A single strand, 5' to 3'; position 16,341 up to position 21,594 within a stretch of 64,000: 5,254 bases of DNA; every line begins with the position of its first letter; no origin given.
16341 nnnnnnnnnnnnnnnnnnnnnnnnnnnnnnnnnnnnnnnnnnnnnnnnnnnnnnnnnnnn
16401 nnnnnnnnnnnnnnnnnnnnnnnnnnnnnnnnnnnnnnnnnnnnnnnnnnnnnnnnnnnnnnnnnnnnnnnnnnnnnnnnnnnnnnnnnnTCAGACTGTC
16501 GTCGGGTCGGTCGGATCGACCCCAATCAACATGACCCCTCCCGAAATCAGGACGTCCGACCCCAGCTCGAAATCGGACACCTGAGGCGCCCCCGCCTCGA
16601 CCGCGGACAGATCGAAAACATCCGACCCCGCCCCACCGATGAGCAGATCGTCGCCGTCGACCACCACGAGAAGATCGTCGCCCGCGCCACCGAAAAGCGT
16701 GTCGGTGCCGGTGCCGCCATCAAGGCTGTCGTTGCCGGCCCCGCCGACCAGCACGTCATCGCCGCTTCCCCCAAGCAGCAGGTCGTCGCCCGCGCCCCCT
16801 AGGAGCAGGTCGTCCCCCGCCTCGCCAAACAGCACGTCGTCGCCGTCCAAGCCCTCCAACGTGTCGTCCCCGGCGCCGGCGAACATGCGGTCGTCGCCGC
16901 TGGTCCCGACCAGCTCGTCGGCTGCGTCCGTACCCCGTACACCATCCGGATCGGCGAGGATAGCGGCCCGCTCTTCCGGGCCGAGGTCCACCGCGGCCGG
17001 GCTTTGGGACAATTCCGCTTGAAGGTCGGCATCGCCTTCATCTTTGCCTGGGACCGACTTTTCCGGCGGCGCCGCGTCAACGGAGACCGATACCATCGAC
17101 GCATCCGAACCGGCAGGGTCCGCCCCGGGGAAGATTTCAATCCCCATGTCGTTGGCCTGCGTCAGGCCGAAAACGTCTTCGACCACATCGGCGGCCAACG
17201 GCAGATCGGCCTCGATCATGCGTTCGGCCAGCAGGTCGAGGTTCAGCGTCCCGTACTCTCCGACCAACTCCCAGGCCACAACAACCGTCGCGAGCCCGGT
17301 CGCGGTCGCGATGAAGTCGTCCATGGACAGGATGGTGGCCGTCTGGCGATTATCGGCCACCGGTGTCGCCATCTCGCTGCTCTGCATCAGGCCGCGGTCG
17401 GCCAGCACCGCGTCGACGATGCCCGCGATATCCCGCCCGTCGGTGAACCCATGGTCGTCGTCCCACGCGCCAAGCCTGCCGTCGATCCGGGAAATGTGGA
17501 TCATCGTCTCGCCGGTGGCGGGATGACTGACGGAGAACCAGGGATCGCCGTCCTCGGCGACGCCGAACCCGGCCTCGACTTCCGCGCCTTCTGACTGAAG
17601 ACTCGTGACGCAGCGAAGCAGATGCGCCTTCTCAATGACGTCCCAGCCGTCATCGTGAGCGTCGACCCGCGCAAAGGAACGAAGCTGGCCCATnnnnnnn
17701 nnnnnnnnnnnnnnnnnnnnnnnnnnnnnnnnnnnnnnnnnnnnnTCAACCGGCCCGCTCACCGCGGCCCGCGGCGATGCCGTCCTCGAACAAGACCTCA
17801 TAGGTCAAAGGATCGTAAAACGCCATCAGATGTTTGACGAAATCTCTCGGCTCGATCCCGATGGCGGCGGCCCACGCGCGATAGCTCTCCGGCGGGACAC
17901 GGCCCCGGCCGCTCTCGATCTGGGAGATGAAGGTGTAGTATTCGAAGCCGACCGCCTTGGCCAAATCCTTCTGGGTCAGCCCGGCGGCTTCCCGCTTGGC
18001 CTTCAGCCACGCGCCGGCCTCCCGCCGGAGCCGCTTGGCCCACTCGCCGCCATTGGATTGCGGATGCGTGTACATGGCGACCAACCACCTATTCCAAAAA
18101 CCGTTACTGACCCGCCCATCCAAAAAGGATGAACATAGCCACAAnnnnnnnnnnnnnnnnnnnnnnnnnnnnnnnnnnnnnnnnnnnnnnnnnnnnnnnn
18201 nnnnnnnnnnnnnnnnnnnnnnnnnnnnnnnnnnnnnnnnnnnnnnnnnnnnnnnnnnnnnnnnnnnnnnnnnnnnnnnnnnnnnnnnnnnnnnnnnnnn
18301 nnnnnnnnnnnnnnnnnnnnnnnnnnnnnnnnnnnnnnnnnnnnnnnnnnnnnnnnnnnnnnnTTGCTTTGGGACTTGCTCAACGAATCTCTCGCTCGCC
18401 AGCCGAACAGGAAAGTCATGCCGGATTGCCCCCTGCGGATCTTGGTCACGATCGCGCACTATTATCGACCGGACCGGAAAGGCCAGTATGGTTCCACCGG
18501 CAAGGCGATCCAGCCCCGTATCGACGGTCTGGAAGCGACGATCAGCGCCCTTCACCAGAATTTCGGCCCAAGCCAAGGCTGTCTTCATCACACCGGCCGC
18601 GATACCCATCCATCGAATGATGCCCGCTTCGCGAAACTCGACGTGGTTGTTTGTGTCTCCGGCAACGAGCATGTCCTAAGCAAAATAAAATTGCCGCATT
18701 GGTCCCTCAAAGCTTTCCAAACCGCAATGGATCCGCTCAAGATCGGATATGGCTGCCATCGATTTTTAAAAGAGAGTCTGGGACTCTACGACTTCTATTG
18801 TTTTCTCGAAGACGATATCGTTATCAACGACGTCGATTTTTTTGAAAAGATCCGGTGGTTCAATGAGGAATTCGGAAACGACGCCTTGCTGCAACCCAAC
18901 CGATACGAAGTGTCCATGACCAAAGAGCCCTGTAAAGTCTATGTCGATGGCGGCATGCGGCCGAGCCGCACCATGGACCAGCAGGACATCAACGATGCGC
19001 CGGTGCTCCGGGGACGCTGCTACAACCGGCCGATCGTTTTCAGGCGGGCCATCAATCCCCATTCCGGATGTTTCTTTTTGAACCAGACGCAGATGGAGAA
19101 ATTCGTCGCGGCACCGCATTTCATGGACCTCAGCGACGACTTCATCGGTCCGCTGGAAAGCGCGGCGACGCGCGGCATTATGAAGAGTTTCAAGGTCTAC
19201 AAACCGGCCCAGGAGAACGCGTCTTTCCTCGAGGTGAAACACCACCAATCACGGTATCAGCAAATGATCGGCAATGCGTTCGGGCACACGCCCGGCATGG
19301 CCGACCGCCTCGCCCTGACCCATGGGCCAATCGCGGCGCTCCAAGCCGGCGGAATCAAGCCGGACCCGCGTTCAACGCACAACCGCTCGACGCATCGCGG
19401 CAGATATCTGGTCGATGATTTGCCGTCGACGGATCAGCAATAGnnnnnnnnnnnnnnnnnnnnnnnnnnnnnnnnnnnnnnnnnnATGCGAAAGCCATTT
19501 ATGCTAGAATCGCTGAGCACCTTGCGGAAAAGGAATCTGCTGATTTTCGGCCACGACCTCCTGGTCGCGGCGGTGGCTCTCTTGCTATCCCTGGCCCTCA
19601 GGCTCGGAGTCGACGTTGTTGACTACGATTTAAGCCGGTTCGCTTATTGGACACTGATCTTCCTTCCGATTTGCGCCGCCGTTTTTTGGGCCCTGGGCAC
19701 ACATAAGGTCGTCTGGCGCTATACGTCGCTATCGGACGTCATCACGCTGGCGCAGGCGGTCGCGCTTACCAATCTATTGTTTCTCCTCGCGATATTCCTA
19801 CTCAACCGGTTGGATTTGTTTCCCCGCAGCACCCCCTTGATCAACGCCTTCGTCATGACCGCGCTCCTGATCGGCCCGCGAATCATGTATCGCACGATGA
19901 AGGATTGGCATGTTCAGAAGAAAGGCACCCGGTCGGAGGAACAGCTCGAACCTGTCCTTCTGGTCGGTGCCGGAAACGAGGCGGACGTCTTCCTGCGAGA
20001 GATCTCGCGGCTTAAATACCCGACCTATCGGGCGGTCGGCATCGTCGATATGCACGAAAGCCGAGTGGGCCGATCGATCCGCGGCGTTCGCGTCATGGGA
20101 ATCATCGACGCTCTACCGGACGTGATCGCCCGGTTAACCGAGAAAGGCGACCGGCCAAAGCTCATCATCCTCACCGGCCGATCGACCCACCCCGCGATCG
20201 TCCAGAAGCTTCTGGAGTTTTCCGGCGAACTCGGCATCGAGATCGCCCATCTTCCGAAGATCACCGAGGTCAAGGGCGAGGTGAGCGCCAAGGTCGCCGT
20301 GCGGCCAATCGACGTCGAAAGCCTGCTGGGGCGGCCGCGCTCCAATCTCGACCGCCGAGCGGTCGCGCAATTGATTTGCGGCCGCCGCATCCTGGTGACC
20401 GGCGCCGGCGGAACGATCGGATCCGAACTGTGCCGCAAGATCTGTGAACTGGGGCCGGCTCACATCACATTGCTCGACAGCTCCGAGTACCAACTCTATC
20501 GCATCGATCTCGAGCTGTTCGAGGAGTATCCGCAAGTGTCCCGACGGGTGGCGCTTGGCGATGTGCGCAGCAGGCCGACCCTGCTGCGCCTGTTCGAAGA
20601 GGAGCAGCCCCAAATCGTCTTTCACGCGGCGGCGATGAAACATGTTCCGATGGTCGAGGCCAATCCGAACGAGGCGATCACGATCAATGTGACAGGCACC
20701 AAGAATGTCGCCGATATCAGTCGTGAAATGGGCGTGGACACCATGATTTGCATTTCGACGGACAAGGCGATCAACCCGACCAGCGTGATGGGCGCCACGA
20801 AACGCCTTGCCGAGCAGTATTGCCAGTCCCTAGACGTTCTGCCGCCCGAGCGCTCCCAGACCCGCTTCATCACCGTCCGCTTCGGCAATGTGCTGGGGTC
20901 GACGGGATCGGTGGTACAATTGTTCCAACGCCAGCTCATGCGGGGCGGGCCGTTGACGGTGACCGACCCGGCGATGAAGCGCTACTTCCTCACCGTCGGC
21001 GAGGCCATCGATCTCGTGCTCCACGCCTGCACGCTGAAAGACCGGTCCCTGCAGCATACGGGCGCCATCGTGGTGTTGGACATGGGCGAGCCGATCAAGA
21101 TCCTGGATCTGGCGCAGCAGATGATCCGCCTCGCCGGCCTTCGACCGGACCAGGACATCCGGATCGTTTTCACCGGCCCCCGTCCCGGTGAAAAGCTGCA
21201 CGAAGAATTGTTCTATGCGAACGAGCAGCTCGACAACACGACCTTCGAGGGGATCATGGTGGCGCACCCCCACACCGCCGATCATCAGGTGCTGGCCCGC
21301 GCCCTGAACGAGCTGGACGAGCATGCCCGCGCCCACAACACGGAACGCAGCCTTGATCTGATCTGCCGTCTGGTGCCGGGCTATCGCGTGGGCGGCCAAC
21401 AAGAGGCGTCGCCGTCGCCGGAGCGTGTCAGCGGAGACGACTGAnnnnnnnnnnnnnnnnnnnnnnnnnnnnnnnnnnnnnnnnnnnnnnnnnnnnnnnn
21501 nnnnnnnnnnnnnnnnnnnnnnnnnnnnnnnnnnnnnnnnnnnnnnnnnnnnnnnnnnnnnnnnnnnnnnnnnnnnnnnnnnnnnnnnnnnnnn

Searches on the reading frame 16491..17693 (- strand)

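Call 7: search_protein_families(library=pfam, proteins=[window:16491-17693:-])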
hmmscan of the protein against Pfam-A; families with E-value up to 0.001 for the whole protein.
window:16491-17693:- (400 aa): 1 family
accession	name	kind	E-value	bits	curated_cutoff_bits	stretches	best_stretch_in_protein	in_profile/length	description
PF00353.25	HemolysinCabind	-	1.6e-29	101.9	23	4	308-342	2-36/36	RTX calcium-binding nonapeptide repeat (4 copies)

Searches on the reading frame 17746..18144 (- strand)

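Call 59: search_protein_families(library=pfam, max_evalue=0.1, proteins=[window:17746-18144:-])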
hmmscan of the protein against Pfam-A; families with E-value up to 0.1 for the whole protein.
window:17746-18144:- (132 aa): 3 families
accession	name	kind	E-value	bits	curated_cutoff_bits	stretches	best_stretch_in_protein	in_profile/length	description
PF01381.28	HTH_3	-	2.3e-09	37.6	23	1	47-102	1-55/55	Helix-turn-helix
PF13560.12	HTH_31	-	6.3e-08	33.3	27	1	44-99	3-58/64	Helix-turn-helix domain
PF12844.13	HTH_19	-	0.00077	19.8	30.2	1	47-86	4-41/64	Helix-turn-helix domain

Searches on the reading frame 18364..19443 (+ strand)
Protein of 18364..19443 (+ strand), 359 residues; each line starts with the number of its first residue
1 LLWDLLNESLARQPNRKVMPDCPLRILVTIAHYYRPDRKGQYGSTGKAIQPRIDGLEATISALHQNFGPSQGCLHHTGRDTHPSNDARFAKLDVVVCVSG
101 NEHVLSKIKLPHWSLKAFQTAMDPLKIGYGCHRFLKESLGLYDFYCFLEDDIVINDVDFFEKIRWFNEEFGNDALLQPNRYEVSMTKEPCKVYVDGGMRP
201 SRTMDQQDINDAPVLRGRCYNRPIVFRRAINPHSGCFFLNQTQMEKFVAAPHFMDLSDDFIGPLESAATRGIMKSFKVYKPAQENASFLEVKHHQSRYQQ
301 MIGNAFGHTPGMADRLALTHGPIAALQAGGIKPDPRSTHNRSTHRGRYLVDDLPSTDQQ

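Call 8: search_protein_families(library=pfam, proteins=[window:18364-19443:+])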
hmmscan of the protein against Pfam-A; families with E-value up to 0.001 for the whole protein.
window:18364-19443:+ (359 aa): 0 families

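Call 59: search_protein_families(library=pfam, max_evalue=0.1, proteins=[window:18364-19443:+])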
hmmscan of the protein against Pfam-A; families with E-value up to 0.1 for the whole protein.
window:18364-19443:+ (359 aa): 1 family
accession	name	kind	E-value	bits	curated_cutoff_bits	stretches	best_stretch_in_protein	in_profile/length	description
PF22041.1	GST_C_7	-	0.096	13.1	27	0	9-81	13-85/140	Glutathione S-transferase, C-terminal domain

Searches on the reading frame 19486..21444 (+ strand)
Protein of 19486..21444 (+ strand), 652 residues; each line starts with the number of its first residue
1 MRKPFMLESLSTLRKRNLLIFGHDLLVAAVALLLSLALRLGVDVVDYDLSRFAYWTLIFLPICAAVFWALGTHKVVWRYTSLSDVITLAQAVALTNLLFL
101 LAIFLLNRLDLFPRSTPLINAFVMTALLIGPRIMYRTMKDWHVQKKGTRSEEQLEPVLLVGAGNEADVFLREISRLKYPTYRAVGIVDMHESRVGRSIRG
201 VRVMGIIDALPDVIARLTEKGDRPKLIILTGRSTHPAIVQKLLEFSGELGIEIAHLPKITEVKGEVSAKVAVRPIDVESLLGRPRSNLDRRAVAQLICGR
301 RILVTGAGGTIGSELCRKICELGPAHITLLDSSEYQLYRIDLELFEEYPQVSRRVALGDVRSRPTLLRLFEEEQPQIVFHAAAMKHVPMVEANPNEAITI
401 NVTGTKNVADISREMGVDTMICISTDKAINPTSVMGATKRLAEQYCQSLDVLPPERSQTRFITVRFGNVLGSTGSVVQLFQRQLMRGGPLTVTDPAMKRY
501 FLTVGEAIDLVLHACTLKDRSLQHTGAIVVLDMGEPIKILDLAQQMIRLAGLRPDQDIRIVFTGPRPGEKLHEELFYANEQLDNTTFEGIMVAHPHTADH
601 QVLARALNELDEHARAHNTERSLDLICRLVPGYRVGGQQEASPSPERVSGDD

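Call 8: search_protein_families(library=pfam, proteins=[window:19486-21444:+])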
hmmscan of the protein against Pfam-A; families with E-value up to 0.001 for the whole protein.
window:19486-21444:+ (652 aa): 8 families
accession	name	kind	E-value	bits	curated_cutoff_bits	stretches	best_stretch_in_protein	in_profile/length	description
PF02719.21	Polysacc_synt_2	-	2.8e-106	355.4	20.2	1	302-594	1-292/293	Polysaccharide biosynthesis protein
PF01370.27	Epimerase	-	3.1e-22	79.6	20.9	1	302-520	1-230/240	NAD dependent epimerase/dehydratase family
PF04321.23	RmlD_sub_bind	-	2.6e-16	60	27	1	301-494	2-177/287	RmlD substrate binding domain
PF16363.11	GDP_Man_Dehyd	-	3.2e-13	50.3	27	1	303-426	1-130/332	GDP-mannose 4,6 dehydratase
PF01073.25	3Beta_HSD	-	1.5e-12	47.6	22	1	303-433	1-124/280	3-beta hydroxysteroid dehydrogenase/isomerase family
PF13727.12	CoA_binding_3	-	0.0004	20.9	25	1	77-214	9-137/175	CoA-binding domain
PF07993.18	NAD_binding_4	-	0.00056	19.6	20.1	0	373-436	87-147/258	Male sterility protein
PF08659.16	KR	-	0.00057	20.3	22.6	0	302-425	3-136/180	KR domain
